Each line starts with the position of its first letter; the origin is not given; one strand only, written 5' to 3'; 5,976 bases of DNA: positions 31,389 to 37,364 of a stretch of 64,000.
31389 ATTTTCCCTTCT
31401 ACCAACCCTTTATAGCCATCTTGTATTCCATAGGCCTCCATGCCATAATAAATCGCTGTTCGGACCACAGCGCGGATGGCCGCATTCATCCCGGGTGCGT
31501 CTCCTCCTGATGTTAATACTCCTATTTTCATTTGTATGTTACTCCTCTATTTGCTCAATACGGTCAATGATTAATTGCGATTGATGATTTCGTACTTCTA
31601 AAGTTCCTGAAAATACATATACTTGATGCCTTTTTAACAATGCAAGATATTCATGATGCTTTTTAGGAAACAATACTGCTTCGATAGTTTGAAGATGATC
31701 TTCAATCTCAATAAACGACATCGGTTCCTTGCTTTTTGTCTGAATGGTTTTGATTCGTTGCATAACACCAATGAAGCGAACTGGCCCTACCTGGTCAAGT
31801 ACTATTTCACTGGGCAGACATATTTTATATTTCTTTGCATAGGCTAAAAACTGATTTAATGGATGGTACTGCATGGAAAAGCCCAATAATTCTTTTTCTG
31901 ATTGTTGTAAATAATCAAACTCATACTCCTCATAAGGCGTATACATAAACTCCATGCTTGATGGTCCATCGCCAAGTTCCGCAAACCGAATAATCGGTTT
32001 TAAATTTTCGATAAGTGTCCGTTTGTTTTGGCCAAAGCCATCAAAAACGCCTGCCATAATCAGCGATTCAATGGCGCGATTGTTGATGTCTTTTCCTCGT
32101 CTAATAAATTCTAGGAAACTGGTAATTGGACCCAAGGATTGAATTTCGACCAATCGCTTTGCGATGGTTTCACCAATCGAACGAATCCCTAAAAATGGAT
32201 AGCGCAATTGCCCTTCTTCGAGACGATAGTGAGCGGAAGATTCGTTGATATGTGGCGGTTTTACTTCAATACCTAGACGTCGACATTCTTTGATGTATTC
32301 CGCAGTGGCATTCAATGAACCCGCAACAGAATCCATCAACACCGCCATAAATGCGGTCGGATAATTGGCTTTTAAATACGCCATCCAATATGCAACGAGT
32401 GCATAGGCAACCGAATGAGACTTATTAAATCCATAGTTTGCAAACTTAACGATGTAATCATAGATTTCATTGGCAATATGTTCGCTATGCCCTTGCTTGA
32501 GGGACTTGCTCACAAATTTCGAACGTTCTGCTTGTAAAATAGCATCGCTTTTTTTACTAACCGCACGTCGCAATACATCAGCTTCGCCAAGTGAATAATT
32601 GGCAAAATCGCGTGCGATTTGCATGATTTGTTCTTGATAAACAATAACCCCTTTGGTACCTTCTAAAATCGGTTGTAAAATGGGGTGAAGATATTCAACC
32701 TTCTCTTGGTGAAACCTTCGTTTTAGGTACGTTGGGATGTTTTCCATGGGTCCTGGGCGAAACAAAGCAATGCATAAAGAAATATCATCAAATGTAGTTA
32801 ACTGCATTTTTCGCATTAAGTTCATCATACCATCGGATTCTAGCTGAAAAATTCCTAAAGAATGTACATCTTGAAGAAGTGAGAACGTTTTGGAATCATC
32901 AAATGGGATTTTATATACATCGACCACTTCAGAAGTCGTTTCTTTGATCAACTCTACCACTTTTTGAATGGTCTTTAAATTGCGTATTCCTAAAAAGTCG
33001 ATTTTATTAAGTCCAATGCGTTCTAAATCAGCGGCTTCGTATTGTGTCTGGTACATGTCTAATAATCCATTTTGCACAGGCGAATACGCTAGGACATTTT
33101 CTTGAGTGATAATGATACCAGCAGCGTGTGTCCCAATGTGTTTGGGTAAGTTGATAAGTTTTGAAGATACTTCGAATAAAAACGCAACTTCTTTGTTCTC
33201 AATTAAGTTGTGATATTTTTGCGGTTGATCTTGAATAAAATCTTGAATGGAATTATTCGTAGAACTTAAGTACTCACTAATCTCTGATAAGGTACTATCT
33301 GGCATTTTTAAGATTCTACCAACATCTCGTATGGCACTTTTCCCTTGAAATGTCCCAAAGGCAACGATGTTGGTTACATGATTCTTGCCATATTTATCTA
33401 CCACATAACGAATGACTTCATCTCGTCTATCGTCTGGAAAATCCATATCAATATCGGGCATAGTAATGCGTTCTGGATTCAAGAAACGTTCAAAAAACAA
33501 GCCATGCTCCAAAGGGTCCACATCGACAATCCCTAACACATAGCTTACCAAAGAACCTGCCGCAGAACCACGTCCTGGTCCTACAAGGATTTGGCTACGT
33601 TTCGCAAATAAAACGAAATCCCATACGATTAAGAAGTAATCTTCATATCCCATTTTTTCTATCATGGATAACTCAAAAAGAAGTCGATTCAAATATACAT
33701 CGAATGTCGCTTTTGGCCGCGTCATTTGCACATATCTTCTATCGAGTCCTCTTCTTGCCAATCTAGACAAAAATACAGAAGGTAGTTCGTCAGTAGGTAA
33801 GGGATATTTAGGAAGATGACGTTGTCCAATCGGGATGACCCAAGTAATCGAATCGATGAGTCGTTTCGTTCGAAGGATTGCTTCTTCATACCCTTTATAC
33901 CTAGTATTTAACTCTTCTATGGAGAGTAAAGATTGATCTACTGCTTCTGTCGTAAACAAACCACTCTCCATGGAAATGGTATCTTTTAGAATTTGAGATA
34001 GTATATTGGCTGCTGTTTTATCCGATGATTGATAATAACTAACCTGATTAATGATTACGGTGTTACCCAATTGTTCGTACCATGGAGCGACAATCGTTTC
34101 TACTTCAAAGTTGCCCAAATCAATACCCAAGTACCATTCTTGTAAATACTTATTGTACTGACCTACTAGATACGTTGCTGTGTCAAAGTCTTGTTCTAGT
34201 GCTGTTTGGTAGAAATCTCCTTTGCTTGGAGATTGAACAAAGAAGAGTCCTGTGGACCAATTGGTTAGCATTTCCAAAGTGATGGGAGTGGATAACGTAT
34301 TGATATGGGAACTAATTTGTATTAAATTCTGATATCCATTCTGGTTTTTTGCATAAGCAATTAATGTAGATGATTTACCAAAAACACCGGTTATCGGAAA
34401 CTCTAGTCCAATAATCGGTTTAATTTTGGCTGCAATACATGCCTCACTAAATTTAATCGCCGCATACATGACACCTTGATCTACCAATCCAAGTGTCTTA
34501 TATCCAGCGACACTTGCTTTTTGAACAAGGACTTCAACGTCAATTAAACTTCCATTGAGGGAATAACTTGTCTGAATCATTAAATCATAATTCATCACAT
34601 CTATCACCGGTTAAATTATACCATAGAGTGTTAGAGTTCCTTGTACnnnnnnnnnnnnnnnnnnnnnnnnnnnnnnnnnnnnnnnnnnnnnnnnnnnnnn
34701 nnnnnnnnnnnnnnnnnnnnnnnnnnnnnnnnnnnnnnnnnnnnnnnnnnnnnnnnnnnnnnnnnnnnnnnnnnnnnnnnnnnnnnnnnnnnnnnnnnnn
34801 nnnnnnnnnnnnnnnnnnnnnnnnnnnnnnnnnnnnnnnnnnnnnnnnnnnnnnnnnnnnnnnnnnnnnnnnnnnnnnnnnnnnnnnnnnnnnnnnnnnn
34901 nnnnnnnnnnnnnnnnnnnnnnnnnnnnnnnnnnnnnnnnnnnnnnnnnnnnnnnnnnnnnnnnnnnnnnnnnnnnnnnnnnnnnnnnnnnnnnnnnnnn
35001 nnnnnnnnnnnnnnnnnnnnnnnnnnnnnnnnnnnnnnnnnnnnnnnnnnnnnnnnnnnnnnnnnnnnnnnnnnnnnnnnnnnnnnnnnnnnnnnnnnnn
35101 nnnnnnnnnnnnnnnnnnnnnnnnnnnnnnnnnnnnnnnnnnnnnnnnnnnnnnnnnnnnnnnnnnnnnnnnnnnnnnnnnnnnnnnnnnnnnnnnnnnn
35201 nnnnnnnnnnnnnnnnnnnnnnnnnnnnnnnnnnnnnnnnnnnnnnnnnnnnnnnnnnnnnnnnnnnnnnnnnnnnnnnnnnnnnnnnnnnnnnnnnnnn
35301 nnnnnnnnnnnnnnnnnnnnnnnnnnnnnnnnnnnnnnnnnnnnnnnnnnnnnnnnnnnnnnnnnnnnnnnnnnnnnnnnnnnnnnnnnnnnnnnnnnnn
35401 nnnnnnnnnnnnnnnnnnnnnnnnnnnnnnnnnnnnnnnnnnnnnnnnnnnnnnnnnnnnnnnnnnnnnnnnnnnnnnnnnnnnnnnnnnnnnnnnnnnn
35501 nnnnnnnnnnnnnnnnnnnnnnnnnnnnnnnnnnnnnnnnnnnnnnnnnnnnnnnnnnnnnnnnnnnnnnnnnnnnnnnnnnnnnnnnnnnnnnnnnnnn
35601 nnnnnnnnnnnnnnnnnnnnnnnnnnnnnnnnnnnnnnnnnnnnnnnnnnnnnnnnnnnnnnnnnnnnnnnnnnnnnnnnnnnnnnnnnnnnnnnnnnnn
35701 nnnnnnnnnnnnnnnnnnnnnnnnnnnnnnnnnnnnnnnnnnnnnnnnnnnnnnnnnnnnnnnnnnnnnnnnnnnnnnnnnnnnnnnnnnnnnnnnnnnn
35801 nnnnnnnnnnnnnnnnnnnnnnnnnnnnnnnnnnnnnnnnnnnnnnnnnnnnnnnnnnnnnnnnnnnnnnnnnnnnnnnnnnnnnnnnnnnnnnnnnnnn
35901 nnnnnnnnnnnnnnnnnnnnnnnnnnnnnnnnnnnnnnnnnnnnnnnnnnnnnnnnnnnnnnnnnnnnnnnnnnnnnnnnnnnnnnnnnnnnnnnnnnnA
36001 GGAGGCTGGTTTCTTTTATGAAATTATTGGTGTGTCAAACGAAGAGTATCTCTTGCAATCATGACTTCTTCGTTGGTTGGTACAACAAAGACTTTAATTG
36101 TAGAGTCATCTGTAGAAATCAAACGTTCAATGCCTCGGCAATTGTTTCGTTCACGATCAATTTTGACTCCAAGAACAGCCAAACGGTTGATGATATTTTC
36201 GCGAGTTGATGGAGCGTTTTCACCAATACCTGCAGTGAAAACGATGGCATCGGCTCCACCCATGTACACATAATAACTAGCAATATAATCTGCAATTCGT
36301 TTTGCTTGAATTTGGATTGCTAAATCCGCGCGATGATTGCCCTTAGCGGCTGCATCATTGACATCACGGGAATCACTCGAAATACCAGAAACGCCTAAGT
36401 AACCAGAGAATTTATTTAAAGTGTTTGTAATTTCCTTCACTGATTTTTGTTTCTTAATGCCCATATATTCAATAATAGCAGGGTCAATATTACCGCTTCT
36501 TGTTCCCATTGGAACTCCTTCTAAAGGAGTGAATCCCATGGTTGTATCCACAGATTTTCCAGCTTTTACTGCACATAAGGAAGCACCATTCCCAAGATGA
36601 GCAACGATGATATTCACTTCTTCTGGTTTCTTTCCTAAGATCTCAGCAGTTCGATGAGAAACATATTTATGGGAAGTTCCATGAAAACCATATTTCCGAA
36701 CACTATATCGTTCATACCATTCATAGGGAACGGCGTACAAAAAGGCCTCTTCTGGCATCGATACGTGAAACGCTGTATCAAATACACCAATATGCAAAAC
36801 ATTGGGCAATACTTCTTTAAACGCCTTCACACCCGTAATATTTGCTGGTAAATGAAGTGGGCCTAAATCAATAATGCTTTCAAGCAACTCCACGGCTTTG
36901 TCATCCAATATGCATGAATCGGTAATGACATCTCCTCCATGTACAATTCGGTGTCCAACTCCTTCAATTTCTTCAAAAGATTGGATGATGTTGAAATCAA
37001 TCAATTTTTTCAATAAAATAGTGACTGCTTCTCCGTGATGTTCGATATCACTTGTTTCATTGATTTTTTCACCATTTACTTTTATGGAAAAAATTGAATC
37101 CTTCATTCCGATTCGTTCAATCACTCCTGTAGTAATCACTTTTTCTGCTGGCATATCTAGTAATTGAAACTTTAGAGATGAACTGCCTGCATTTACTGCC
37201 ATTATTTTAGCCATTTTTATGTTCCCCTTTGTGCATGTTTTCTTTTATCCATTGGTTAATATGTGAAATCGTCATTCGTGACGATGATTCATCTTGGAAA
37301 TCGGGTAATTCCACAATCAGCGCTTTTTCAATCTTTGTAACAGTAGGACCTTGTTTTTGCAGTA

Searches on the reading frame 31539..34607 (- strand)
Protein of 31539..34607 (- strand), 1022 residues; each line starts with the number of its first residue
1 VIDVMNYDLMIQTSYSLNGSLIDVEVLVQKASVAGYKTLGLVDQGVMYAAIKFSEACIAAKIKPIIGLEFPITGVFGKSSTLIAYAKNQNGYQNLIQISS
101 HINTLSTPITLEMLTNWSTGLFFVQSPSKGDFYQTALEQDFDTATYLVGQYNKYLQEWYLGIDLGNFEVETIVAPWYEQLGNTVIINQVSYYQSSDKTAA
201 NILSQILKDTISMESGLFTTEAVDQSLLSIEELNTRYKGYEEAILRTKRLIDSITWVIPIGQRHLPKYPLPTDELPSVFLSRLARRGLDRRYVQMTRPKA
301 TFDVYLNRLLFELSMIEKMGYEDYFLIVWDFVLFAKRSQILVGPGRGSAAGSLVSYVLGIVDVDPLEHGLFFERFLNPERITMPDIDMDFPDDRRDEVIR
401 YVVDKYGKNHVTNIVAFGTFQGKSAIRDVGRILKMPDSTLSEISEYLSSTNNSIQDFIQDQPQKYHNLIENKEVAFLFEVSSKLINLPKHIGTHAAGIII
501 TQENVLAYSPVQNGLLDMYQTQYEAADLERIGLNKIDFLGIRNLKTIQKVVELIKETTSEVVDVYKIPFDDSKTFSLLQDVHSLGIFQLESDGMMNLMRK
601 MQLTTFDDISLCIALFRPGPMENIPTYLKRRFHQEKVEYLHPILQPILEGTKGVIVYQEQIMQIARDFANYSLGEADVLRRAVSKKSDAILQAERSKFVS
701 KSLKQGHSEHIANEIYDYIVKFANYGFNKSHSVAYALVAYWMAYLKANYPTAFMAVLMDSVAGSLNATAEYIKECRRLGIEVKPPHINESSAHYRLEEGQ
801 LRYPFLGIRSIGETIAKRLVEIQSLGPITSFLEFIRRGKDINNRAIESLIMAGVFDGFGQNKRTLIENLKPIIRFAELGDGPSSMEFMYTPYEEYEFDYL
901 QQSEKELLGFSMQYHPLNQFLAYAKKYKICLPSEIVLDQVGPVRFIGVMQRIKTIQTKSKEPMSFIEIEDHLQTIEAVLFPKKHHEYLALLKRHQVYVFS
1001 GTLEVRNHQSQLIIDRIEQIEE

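Call 78: search_protein_families(library=pfam, proteins=[window:31539-34607:-], max_evalue=0.00001)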
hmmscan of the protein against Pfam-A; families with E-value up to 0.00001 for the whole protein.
window:31539-34607:- (1022 aa): 5 families
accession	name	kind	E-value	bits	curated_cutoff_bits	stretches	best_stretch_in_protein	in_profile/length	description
PF07733.18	DNA_pol3_alpha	-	4.2e-87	292.5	23.9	1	280-540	3-260/260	Bacterial DNA polymerase III alpha NTPase domain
PF17657.6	DNA_pol3_finger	-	1.2e-58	197.6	22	1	543-705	1-165/166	Bacterial DNA polymerase III alpha subunit finger domain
PF02811.25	PHP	-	7.4e-22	78.9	26.4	1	8-162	1-159/164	PHP domain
PF14579.12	HHH_6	-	9.2e-21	74.3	25.6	1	779-865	1-90/90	Helix-hairpin-helix motif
PF01336.31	tRNA_anti-codon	-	4.5e-09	36.6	27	1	944-1019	2-74/75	OB-fold nucleic acid binding domain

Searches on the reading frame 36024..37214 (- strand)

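Call 76: search_protein_families(library=pfam, proteins=[window:36024-37214:-], max_evalue=0.00001)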
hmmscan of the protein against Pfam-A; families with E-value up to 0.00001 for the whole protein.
window:36024-37214:- (396 aa): 1 family
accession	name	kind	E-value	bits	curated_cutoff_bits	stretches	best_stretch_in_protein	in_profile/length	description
PF00871.23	Acetate_kinase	-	1.7e-152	508.1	22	1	3-388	1-392/392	Acetokinase family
